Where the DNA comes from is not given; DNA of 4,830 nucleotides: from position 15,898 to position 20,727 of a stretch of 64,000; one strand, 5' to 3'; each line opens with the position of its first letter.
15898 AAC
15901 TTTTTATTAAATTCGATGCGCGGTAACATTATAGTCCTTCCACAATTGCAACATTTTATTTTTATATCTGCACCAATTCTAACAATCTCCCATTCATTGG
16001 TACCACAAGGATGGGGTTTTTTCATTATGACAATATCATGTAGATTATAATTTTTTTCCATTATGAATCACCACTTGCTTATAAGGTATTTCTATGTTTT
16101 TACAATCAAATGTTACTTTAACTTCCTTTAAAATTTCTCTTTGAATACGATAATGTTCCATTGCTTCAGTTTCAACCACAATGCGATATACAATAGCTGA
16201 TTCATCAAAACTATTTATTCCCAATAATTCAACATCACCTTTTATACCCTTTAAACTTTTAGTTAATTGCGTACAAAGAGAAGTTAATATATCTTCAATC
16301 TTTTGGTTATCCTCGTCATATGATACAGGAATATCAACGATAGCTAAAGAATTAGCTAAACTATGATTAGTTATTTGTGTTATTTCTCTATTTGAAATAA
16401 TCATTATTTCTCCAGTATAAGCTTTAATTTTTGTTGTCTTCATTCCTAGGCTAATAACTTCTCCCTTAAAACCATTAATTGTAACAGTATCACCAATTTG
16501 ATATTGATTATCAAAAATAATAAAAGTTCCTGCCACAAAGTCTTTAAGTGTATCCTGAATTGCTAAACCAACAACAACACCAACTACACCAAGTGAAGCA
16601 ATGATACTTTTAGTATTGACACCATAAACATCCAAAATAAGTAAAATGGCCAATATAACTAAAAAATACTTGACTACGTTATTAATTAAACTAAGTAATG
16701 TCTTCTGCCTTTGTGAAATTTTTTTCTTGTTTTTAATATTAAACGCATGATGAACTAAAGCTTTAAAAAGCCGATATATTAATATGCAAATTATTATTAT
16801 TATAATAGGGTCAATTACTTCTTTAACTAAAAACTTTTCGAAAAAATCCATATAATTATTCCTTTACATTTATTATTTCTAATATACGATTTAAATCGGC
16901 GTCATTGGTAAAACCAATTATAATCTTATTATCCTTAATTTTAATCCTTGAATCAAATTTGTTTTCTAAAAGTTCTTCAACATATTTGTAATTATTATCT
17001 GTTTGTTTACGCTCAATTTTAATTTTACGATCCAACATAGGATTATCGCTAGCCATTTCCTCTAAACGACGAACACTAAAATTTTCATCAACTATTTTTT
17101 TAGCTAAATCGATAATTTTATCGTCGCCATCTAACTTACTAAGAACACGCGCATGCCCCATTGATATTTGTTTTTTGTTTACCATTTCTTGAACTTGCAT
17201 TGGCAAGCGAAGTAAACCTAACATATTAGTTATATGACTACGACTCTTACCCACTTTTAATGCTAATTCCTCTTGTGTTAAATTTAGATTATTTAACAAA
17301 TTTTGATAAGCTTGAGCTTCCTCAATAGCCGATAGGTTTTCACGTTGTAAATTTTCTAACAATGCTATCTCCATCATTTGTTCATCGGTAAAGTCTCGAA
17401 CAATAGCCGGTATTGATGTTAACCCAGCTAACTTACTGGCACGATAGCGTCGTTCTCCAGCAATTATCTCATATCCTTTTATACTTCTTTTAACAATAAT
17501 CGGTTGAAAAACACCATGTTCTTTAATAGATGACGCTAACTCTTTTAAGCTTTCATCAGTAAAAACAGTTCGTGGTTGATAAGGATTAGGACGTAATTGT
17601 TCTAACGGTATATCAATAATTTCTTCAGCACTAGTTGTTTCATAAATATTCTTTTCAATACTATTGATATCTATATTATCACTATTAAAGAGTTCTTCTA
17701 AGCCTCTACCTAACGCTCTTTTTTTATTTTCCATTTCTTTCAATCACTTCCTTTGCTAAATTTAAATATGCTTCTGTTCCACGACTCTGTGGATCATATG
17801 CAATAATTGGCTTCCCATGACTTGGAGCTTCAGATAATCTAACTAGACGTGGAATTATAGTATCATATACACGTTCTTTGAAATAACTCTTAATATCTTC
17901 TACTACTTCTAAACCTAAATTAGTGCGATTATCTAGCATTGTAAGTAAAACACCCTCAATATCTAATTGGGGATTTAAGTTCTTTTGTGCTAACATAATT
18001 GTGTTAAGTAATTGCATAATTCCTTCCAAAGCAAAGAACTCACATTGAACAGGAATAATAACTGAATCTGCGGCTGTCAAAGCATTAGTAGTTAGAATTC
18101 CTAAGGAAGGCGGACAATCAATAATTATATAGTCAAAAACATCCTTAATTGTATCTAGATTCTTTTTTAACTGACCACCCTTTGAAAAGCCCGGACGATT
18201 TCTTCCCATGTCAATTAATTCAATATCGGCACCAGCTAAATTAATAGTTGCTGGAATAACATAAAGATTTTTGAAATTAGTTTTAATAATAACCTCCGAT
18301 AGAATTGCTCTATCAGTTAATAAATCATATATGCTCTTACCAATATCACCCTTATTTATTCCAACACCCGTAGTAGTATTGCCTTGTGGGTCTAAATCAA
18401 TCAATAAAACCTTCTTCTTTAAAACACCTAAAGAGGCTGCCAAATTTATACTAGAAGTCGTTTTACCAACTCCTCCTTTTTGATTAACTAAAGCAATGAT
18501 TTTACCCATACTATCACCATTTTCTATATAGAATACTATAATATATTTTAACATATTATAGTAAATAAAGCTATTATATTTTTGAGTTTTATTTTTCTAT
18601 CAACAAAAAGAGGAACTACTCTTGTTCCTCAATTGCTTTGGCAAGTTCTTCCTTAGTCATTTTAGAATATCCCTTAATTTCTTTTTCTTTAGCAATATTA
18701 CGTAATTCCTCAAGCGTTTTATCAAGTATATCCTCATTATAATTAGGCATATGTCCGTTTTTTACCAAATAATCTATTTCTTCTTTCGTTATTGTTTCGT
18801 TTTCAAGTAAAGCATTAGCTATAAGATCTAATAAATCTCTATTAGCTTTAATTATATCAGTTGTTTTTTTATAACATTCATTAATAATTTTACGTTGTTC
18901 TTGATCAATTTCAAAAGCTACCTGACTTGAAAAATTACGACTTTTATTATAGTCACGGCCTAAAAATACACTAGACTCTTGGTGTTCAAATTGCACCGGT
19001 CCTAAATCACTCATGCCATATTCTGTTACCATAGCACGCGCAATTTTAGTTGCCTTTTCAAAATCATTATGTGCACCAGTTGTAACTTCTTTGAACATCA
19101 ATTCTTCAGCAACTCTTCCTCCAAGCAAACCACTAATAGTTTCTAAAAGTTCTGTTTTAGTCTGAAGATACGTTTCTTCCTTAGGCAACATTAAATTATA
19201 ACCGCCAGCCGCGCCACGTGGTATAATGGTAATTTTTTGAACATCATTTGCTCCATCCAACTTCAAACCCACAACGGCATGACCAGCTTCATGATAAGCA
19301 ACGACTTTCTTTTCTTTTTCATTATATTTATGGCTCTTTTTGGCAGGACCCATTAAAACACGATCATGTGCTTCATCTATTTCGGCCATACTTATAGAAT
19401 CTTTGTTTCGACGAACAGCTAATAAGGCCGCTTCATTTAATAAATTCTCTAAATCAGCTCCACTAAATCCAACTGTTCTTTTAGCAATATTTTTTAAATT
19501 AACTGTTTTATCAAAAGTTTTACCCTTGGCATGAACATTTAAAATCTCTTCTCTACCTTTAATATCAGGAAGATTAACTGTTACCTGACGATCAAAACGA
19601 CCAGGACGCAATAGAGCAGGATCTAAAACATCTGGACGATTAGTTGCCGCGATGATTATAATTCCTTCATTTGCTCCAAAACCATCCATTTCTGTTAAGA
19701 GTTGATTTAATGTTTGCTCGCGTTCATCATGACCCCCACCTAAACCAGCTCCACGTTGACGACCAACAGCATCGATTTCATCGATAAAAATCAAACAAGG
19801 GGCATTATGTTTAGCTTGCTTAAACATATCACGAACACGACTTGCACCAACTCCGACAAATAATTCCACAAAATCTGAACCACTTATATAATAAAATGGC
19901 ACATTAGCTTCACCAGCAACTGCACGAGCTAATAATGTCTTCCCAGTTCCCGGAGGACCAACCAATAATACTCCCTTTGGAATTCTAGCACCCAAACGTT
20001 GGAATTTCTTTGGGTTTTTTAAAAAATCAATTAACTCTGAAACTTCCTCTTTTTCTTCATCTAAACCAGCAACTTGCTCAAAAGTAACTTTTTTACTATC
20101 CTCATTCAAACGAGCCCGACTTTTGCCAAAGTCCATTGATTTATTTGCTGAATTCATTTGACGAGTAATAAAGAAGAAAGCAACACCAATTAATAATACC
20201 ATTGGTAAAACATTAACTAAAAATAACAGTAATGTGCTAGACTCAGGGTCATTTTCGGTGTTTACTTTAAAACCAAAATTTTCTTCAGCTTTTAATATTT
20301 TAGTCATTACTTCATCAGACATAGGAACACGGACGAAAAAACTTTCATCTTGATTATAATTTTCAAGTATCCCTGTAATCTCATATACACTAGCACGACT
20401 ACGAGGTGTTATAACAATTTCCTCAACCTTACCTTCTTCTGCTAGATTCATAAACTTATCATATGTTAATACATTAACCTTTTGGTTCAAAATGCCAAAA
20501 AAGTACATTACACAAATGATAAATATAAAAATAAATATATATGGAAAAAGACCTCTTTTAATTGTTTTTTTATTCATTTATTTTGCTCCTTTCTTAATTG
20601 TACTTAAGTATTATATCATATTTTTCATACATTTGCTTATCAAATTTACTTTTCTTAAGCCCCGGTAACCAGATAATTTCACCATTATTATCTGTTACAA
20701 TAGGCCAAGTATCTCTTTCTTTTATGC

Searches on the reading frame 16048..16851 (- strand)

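Call 20: search_protein_families(library=ncbifam, proteins=[window:16048-16851:-], max_evalue=0.00001)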
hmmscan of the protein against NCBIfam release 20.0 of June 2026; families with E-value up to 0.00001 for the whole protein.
window:16048-16851:- (268 aa): 6 families
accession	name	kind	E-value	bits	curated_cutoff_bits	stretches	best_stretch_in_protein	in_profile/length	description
NF047601.1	MscSThanab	equivalog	2.5e-52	178.1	500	1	4-261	13-273/280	small-conductance mechanosensitive channel MscS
NF008542.0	PRK11465.1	equivalog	3.3e-26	91.8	596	1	9-261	464-721/741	mechanosensitive channel protein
NF007662.0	PRK10334.1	subfamily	2.9e-25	89.1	321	1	12-263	31-276/286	small-conductance mechanosensitive channel MscS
NF047602.1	MscsSHelicob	equivalog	2.5e-24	86.2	400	1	16-261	9-255/260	small-conductance mechanosensitive channel MscS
NF008180.0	PRK10929.1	equivalog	1.9e-15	55.8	809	1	15-260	839-1081/1109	miniconductance mechanosensitive channel MscM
NF008438.0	PRK11281.1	equivalog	2.6e-12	45.4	991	1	56-263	878-1087/1113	mechanosensitive channel MscK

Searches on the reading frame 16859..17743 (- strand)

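Call 20: search_protein_families(library=ncbifam, proteins=[window:16859-17743:-], max_evalue=0.00001)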
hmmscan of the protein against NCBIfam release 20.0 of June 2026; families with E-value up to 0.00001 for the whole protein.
window:16859-17743:- (295 aa): 7 families
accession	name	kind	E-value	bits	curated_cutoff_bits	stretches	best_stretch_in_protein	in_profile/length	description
TIGR04285.1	nucleoid_noc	exception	1.3e-73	247.5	315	1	41-250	1-210/255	nucleoid occlusion protein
TIGR00180.1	parB_part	domain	5.1e-65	218.7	58.45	1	39-217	2-185/186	ParB/RepB/Spo0J family partition protein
TIGR03734.1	PRTRC_parB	hypoth_equivalog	1.7e-38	132.5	278.6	1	55-232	6-187/555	PRTRC system ParB family protein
TIGR03454.1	partition_RepB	equivalog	5.3e-18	65.5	201.5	1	36-183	58-207/325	plasmid partitioning protein RepB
NF010406.0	PRK13832.1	subfamily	3.3e-12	45.7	640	1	46-173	8-138/578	plasmid partitioning protein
NF010440.0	PRK13866.1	equivalog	1.5e-08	34.2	522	1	63-148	87-174/336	plasmid partitioning protein RepB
NF010252.0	PRK13698.1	equivalog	7.7e-07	28.3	274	1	60-215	83-240/323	ParB/RepB/Spo0J family plasmid partition protein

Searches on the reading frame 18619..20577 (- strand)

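Call 20: search_protein_families(library=ncbifam, proteins=[window:18619-20577:-], max_evalue=0.00001)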
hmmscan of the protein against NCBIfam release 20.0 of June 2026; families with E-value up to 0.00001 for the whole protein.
window:18619-20577:- (653 aa): 16 families
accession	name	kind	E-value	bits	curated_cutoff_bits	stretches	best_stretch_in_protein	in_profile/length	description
TIGR01241.2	FtsH_fam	equivalog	8.6e-252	837.2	600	1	16-601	5-598/598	ATP-dependent zinc metalloprotease FtsH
NF008004.0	PRK10733.1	equivalog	4.6e-192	639.4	1008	1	10-606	5-594/644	ATP-dependent zinc metalloprotease FtsH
NF003069.1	PRK03992.1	subfamily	2.2e-92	310.1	500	1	159-409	123-374/379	proteasome-activating nucleotidase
TIGR01242.2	TIGR01242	subfamily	1.1e-86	291.1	500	1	159-409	106-357/362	proteasome-activating nucleotidase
TIGR01243.1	CDC48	subfamily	2e-74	251.2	802.65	1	162-425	448-710/733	CDC48 family AAA ATPase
NF047747.1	PrtsmActNtasePan2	equivalog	1.1e-73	248.7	700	1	159-407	143-392/397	proteasome-activating nucleotidase Pan2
NF047748.1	PrtsmActNtasePan1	equivalog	1.3e-70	238.5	750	1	154-407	133-389/405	proteasome-activating nucleotidase Pan1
TIGR03689.1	pup_AAA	equivalog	5.7e-41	140.8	504.75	1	159-351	174-379/512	proteasome ATPase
NF041006.2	cell_div_CdvC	equivalog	2.9e-40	138.3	650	1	153-389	89-324/370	cell division protein CdvC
NF042959.1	IteA_antiphage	equivalog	1.5e-37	129.7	510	1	171-427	95-342/367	anti-phage ATPase IteA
NF003229.0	PRK04195.1-5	equivalog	6.6e-08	31.7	280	1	166-274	16-118/413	replication factor C large subunit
NF003745.1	PRK05342.1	equivalog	7.7e-07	28.3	359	0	203-275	112-190/418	ATP-dependent Clp protease ATP-binding subunit ClpX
TIGR02881.1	spore_V_K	equivalog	1.7e-06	27.3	422.95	1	166-311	5-150/261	stage V sporulation protein K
TIGR03922.1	T7SS_EccA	equivalog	3.2e-06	26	466.65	1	165-299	274-412/557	type VII secretion AAA-ATPase EccA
TIGR00382.1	clpX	equivalog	5.1e-06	25.8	370.75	0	203-274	120-197/414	ATP-dependent protease ATP-binding subunit ClpX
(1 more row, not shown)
